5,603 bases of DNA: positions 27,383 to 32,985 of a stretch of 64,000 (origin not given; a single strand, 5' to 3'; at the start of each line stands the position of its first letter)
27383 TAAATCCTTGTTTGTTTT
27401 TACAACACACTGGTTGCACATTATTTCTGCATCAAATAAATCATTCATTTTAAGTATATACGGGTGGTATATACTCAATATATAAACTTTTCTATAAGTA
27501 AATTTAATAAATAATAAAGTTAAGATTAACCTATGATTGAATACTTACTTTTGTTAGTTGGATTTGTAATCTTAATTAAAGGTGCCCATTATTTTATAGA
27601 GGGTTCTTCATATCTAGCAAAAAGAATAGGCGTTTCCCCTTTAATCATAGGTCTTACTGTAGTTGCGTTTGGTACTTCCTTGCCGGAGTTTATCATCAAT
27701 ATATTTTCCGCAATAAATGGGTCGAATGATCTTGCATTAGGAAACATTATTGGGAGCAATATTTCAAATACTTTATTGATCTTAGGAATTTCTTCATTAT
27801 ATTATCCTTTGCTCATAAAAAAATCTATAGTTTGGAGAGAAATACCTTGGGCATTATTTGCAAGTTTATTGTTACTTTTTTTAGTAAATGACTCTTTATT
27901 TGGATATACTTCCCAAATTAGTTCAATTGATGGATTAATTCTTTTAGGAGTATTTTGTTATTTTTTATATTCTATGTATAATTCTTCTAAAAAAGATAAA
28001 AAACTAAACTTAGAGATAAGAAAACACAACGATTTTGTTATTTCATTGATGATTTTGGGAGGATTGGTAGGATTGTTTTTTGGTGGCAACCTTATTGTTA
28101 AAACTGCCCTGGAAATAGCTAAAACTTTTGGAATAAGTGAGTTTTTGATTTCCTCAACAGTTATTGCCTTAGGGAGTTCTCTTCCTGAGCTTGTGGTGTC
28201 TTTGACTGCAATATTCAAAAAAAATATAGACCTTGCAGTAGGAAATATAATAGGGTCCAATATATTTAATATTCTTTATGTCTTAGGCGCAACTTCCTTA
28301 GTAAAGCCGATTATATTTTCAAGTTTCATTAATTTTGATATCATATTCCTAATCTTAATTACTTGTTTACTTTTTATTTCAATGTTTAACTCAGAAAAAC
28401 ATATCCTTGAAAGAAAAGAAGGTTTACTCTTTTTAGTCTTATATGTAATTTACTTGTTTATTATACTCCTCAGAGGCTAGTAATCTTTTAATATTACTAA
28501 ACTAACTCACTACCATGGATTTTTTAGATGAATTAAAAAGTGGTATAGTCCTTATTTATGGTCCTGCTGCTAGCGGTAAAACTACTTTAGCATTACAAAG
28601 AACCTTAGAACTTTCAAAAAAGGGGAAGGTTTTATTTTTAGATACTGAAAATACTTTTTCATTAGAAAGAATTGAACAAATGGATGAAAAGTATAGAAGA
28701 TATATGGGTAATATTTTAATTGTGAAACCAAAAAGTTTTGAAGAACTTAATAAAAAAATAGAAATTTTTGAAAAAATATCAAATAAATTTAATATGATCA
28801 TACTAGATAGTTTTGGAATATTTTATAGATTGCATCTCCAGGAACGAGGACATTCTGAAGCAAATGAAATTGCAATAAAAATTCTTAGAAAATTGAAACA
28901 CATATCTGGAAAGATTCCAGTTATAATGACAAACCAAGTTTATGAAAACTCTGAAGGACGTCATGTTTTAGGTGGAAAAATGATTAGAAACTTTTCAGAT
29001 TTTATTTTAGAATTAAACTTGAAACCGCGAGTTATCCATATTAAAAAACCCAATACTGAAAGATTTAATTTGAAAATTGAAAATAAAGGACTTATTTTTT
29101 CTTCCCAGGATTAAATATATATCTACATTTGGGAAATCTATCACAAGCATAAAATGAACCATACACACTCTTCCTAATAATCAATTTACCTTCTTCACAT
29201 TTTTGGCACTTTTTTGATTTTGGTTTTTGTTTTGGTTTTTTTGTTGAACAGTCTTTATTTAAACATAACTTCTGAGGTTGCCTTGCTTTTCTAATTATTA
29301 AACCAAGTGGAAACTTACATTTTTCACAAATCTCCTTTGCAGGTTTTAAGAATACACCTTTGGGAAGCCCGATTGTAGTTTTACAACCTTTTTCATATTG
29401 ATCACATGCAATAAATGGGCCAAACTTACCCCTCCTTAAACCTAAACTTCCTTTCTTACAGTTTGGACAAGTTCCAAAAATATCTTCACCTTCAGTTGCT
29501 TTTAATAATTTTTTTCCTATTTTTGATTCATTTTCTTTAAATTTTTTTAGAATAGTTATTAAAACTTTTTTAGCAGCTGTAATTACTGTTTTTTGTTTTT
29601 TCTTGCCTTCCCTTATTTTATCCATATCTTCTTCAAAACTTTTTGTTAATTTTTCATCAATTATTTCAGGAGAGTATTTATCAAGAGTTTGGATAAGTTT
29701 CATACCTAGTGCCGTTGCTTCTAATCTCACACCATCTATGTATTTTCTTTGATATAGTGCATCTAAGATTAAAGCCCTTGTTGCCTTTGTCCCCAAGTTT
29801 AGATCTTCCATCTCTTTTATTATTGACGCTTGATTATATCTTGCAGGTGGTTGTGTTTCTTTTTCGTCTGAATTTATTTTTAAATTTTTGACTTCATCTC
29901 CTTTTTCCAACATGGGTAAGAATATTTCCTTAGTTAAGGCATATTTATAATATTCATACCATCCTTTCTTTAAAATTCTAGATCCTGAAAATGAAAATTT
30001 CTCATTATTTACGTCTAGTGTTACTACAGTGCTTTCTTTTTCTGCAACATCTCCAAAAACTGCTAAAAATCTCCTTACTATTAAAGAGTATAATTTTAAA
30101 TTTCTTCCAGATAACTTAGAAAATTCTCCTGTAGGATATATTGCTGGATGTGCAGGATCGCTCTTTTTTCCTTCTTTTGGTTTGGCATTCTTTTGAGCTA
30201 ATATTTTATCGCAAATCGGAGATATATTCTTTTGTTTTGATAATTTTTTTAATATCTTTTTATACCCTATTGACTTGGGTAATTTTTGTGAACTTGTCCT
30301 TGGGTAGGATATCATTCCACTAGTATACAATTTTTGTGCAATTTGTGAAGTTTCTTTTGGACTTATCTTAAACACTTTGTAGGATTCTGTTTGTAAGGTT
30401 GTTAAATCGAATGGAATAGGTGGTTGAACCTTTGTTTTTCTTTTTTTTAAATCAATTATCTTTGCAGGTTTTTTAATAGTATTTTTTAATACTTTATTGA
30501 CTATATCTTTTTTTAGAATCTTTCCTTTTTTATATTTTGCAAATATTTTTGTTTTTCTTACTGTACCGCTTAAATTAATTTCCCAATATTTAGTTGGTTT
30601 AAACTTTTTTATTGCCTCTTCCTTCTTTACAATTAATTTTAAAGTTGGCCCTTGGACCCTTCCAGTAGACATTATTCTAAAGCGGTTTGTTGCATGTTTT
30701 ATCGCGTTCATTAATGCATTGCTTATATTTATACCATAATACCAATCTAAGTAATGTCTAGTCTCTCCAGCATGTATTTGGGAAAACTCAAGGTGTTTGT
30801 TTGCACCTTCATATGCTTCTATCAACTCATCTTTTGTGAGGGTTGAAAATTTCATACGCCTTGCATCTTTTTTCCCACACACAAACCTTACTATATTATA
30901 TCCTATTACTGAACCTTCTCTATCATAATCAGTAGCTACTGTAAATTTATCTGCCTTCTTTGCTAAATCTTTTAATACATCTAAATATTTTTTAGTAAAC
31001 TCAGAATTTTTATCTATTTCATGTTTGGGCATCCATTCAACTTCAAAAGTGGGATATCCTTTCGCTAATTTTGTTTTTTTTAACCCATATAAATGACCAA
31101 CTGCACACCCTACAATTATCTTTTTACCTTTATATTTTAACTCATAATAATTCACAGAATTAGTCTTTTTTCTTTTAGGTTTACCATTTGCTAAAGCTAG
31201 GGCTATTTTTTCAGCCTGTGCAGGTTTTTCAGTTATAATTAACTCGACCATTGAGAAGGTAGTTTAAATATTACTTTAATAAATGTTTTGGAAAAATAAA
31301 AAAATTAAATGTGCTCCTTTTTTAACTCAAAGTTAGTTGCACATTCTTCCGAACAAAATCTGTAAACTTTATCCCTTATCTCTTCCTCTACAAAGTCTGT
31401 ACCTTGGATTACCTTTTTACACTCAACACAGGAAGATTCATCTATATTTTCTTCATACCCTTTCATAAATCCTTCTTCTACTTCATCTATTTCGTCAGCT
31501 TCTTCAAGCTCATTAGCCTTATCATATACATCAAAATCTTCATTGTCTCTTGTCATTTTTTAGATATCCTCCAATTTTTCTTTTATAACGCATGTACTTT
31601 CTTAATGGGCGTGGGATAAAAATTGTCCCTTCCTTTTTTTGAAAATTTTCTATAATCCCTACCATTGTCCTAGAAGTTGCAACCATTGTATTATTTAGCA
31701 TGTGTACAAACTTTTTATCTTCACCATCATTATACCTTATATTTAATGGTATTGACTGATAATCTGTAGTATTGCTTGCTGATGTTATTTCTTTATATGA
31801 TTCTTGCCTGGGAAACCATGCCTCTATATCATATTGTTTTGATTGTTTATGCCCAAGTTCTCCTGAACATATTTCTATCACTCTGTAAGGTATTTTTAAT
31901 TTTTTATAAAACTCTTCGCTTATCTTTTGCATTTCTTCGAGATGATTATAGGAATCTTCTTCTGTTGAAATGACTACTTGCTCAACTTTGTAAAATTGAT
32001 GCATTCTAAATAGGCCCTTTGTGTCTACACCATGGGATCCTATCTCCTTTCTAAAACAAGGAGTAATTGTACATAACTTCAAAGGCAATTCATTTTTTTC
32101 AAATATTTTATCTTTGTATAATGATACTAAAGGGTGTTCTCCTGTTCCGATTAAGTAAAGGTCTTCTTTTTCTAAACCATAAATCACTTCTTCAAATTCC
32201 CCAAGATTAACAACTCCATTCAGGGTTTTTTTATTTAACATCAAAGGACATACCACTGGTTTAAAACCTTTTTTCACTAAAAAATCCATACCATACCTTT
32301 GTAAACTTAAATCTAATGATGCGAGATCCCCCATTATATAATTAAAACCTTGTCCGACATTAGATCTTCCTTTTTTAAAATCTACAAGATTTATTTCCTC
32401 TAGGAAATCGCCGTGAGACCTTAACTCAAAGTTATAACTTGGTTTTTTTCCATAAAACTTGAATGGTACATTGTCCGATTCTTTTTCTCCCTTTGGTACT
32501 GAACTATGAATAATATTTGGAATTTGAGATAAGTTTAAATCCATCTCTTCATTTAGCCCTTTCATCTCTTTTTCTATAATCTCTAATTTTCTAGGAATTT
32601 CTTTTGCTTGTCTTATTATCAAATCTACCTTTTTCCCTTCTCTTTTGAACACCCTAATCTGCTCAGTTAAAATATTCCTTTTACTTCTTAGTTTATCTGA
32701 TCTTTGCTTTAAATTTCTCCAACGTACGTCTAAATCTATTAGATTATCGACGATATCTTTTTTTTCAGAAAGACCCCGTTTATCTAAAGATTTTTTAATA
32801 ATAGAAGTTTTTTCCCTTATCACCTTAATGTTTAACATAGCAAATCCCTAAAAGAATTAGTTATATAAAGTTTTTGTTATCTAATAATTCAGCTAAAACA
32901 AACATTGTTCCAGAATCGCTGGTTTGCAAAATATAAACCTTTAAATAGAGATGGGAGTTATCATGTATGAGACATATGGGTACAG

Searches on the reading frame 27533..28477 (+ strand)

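Call 27: search_protein_families(library=pfam, proteins=[window:27533-28477:+], max_evalue=0.01)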
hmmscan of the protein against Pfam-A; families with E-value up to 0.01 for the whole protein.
window:27533-28477:+ (315 aa): 1 family
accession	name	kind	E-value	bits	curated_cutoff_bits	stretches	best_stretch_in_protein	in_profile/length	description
PF01699.29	Na_Ca_ex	-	1.6e-61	207.1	24.9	2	4-148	3-149/151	Sodium/calcium exchanger protein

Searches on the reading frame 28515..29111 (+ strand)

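Call 58: search_protein_families(library=pfam, proteins=[window:28515-29111:+], max_evalue=0.01)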
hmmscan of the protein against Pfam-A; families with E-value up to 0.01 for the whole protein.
window:28515-29111:+ (199 aa): 15 families
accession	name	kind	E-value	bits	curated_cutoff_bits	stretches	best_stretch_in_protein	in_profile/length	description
PF08423.17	Rad51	-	6.2e-13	49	22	1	11-153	28-187/244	Rad51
PF13479.12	AAA_24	-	4.7e-11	43.3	27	1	12-111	5-84/195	AAA domain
PF00154.27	RecA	-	1.9e-07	31.3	27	1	9-104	52-143/262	recA bacterial DNA recombination protein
PF13481.12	AAA_25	-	4.5e-07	30.1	27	1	9-139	33-187/195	AAA domain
PF05707.18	Zot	-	2.5e-06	27.6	20.3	1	11-140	2-126/197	Zonular occludens toxin (Zot)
PF01637.24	ATPase_2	-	4.1e-06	27.2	33.2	1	8-90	19-100/225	ATPase domain predominantly from Archaea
PF02283.22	CobU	-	5.6e-06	26.4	27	1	12-143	1-126/168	Cobinamide kinase / cobinamide phosphate guanyltransferase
PF25199.1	nSTAND_NTPase5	-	2.6e-05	24.5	34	1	8-70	40-101/145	Novel STAND NTPase 5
PF20720.3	nSTAND3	-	4e-05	23.8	27.2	1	8-143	16-113/155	Novel STAND NTPase 3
PF13173.12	AAA_14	-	0.0013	19.2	27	1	10-62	3-56/129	AAA domain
PF13191.12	AAA_16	-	0.0017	19.4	32.6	1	10-42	25-56/167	AAA ATPase domain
PF10443.15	RNA12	-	0.0022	17.3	27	1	3-46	11-52/429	RNA12 protein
PF00448.28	SRP54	-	0.005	16.9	22.7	1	11-120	3-109/196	SRP54-type protein, GTPase domain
PF13476.12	AAA_23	-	0.0054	17.8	27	0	6-25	16-35/201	AAA domain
PF06068.19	TIP49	-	0.0069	16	23.8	1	11-65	52-108/347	TIP49 P-loop domain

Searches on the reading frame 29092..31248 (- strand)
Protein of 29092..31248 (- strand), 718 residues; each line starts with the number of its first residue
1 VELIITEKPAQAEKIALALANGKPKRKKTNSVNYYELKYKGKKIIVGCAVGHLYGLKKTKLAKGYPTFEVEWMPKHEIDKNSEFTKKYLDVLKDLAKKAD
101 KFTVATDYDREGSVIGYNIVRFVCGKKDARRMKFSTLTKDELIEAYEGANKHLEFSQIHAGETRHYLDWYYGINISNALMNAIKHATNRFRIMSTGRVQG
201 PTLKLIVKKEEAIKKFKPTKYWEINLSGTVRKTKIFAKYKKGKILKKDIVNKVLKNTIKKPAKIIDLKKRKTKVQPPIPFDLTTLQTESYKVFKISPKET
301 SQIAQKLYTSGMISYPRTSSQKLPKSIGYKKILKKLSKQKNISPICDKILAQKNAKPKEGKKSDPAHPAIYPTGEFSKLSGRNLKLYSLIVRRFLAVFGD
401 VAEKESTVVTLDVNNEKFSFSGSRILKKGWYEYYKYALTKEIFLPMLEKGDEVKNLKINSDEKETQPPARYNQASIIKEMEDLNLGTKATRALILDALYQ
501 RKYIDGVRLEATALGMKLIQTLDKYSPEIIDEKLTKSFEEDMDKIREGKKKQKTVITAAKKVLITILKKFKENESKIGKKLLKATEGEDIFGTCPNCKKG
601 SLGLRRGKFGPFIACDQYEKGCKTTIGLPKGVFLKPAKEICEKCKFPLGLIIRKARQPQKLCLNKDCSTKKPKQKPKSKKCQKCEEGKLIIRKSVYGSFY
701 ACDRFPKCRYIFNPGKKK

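Call 27: search_protein_families(library=pfam, proteins=[window:29092-31248:-], max_evalue=0.01)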
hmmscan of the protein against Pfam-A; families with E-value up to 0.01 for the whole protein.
window:29092-31248:- (718 aa): 3 families
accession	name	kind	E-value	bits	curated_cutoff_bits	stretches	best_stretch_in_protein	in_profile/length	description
PF01131.25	Topoisom_bac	-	8.7e-118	394.3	35.1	1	154-556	3-410/411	DNA topoisomerase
PF01396.24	Zn_ribbon_Top1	-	3e-15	56.2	32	2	679-713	2-35/39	Topoisomerase DNA binding C4 zinc finger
PF01751.28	Toprim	-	1.4e-11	44.8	23.1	1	2-135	1-94/96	Toprim domain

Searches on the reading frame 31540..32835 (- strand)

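Call 27: search_protein_families(library=pfam, proteins=[window:31540-32835:-], max_evalue=0.01)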
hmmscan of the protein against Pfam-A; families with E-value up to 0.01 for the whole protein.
window:31540-32835:- (431 aa): 2 families
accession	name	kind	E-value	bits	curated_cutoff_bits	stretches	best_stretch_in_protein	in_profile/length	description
PF00587.30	tRNA-synt_2b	-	1e-38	133.6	29.3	1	223-398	8-179/179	tRNA synthetase class II core domain (G, H, P, S and T)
PF02403.27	Seryl_tRNA_N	-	4.6e-18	65.9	28.2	1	1-108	2-107/108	Seryl-tRNA synthetase N-terminal domain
